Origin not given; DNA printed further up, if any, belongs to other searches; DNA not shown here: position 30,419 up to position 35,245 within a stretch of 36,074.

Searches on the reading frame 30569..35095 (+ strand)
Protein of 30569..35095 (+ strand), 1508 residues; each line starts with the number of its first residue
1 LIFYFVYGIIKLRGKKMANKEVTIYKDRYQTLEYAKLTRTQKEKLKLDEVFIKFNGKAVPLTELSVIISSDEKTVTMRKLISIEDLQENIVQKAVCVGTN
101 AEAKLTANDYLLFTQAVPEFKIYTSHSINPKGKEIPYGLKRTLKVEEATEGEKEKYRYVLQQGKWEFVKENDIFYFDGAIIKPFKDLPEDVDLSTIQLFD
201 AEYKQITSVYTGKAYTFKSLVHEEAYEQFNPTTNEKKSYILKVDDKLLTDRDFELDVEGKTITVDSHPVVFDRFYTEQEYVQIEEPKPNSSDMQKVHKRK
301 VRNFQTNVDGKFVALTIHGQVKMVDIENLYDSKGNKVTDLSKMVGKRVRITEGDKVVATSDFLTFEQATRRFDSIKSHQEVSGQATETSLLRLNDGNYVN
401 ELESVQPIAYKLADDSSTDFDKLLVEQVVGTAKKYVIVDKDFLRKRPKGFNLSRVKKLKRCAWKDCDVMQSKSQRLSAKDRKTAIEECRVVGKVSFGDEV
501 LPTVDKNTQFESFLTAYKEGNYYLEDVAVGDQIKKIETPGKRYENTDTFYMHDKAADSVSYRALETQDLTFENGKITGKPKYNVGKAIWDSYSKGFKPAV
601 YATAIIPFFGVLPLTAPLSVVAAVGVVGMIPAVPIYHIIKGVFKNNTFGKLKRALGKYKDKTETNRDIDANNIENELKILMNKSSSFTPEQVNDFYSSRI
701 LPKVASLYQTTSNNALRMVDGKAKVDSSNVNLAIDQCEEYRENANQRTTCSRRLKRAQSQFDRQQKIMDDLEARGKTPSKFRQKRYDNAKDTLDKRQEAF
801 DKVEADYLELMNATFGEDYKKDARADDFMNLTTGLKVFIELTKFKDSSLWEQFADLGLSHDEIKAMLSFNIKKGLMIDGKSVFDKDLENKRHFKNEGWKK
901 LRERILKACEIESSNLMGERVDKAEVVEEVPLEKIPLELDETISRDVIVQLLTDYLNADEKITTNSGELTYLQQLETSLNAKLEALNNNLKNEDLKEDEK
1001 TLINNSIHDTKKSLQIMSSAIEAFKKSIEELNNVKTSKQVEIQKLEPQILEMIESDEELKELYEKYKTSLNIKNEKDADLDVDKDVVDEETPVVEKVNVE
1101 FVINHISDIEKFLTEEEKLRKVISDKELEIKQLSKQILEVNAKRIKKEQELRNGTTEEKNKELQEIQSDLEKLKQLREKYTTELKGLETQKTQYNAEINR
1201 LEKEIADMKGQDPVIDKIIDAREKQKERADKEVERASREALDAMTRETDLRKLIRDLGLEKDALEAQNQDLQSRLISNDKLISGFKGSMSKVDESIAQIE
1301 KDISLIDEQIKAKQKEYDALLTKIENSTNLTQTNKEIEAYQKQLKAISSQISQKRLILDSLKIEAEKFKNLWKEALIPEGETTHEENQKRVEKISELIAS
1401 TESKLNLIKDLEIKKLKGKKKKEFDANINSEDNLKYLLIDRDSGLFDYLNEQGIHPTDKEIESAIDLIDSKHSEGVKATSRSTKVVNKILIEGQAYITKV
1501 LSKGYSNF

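Call 9: search_protein_families(library=pfam, proteins=[window:30569-35095:+], max_evalue=0.001)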
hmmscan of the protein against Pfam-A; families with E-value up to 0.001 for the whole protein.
window:30569-35095:+ (1508 aa): 0 families

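Call 17: search_protein_families(library=padloc, proteins=[window:30569-35095:+], max_evalue=1)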
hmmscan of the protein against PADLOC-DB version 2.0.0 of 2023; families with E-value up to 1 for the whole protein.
window:30569-35095:+ (1508 aa): 1 family
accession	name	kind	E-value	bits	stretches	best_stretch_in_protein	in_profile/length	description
PDLC00580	JetC3|JetC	-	7.9e-06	22.4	2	1109-1322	240-451/1068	DUF3584 domain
